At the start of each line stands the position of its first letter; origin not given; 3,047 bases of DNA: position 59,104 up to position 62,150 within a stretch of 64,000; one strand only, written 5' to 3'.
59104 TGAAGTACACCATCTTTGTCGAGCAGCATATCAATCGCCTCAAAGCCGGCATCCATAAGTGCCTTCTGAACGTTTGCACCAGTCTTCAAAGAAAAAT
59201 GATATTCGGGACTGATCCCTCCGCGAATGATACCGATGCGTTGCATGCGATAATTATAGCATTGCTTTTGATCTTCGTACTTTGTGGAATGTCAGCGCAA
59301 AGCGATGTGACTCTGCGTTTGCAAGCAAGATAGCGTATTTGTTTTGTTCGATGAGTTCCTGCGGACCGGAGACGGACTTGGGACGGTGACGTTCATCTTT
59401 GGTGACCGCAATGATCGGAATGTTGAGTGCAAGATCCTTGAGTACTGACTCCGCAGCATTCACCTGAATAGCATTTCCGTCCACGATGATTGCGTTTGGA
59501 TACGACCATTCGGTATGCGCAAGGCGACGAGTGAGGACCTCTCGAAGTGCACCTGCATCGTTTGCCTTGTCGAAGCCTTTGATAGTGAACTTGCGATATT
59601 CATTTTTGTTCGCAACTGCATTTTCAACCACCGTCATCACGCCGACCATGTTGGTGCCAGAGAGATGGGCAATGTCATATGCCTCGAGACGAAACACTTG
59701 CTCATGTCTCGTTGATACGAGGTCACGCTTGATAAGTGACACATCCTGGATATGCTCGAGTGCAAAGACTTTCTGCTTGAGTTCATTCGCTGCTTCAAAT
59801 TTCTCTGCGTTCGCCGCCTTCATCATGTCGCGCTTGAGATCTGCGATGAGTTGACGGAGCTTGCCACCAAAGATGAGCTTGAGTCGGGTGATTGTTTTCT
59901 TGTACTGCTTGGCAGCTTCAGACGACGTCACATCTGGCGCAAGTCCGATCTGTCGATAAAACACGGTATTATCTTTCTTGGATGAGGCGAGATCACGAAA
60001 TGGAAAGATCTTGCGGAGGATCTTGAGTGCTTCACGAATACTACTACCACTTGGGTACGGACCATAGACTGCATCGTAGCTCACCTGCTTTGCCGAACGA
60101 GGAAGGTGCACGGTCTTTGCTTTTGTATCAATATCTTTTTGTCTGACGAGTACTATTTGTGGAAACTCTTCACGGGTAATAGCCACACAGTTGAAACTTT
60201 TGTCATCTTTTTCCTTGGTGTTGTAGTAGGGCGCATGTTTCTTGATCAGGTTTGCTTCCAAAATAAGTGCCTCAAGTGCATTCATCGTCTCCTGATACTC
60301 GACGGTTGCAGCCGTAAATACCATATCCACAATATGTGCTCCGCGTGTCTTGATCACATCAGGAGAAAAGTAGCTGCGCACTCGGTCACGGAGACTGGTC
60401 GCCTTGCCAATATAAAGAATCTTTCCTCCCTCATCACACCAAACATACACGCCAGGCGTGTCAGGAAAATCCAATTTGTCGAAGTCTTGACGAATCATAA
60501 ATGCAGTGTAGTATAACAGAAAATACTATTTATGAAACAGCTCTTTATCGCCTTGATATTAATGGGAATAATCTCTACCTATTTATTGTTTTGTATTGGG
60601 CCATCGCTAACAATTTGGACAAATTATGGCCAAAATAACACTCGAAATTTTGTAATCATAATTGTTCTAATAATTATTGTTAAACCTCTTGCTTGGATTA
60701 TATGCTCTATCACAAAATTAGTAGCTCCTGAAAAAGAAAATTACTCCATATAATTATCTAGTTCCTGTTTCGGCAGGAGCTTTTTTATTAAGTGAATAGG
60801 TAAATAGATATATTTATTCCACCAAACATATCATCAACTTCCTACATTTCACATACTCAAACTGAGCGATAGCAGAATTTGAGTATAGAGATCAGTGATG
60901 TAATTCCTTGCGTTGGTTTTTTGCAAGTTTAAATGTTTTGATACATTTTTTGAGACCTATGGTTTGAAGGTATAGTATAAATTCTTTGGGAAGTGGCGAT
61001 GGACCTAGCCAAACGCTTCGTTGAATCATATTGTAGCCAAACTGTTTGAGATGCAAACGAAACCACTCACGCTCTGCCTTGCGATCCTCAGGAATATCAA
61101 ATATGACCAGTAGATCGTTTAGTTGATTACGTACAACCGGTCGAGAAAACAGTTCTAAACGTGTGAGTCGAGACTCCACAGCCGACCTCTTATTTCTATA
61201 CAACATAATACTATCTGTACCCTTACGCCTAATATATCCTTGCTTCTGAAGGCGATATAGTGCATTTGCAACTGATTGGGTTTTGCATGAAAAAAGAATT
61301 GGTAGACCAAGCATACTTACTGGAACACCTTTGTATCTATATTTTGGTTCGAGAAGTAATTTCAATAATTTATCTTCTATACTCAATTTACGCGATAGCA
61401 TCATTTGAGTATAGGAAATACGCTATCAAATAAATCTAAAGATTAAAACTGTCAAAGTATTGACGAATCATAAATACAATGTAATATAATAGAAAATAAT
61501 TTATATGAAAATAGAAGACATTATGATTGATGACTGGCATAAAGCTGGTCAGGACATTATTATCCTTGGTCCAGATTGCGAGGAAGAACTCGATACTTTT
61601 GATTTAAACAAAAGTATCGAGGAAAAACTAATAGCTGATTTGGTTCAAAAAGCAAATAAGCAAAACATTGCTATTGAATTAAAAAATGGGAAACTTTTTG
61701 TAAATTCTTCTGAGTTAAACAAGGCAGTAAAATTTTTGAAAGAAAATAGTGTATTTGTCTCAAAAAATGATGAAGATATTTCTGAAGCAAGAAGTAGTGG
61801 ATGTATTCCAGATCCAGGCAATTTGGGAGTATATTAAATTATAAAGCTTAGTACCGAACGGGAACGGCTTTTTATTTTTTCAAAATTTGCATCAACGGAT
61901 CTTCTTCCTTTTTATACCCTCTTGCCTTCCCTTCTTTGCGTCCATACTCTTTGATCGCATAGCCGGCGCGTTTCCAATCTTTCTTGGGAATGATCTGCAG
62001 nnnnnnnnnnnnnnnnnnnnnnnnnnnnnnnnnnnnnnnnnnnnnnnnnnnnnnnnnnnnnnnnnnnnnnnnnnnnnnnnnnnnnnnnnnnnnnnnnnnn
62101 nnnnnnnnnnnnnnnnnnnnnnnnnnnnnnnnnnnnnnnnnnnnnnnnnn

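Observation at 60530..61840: AT-rich cassette between uvrC-like and nth: PaaX/Cas2-fold gene bracketed by 38-nt hairpin-forming direct repeats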

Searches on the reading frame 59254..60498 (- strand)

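Call 4: search_protein_families(library=pfam, proteins=[window:59254-60498:-], max_evalue=0.1)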
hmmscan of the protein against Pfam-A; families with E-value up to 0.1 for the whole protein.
window:59254-60498:- (414 aa): 6 families
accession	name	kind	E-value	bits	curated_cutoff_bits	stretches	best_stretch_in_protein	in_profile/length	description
PF08459.17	UvrC_RNaseH_dom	-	4.1e-31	108.4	22.3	1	267-393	9-138/159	UvrC RNAse H endonuclease domain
PF01541.30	GIY-YIG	-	8.9e-09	36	22.6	1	16-92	3-77/78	GIY-YIG catalytic domain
PF24348.1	DUF7508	-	0.0034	18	26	1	11-45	18-51/79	Domain of unknown function (DUF7508)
PF02151.25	UVR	-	0.0048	17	21.5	1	216-248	2-34/36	UvrB/uvrC motif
PF20815.3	GIY_YIG_2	-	0.013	15.9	22.4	0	22-43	28-51/153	GIY-YIG catalytic domain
PF17788.7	HypF_C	-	0.071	14.3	23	0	176-238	23-79/99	HypF Kae1-like domain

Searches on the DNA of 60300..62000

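Call 40: search_rna_families(source=window, start=60300, end=62000, threshold=evalue, max_evalue=1)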
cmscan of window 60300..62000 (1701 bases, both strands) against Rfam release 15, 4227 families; matches with E-value up to 1: 1.
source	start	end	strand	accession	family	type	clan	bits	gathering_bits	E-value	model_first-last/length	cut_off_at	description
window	60760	60844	-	RF02236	asX2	Gene; sRNA;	-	19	70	0.89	1-87/87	no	Xanthomonas sRNA asX2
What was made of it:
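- There is no Rfam match in the region (call 40).
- Tried and rejected: An Rfam scan of 60300-62000 gave only a sub-threshold chance hit (asX2, 19 vs 70 bits; call 40).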

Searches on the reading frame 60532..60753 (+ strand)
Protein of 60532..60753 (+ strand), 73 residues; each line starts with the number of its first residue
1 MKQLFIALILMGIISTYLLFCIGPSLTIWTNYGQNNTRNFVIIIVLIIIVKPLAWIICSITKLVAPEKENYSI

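Call 4: search_protein_families(library=pfam, proteins=[window:60532-60753:+], max_evalue=0.1)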
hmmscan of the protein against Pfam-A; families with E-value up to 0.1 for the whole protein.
window:60532-60753:+ (73 aa): 0 families

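Call 48: search_protein_families(library=ncbifam, proteins=[window:60532-60753:+], max_evalue=0.01)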
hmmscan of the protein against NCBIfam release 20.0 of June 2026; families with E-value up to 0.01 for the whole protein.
window:60532-60753:+ (73 aa): 0 families
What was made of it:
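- On REP/RAYT: No such Pfam or NCBIfam hit (calls 4, 48).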

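Call 49: search_protein_families(library=padloc, proteins=[window:60532-60753:+], max_evalue=0.01)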
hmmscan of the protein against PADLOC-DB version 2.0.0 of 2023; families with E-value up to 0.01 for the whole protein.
window:60532-60753:+ (73 aa): 0 families
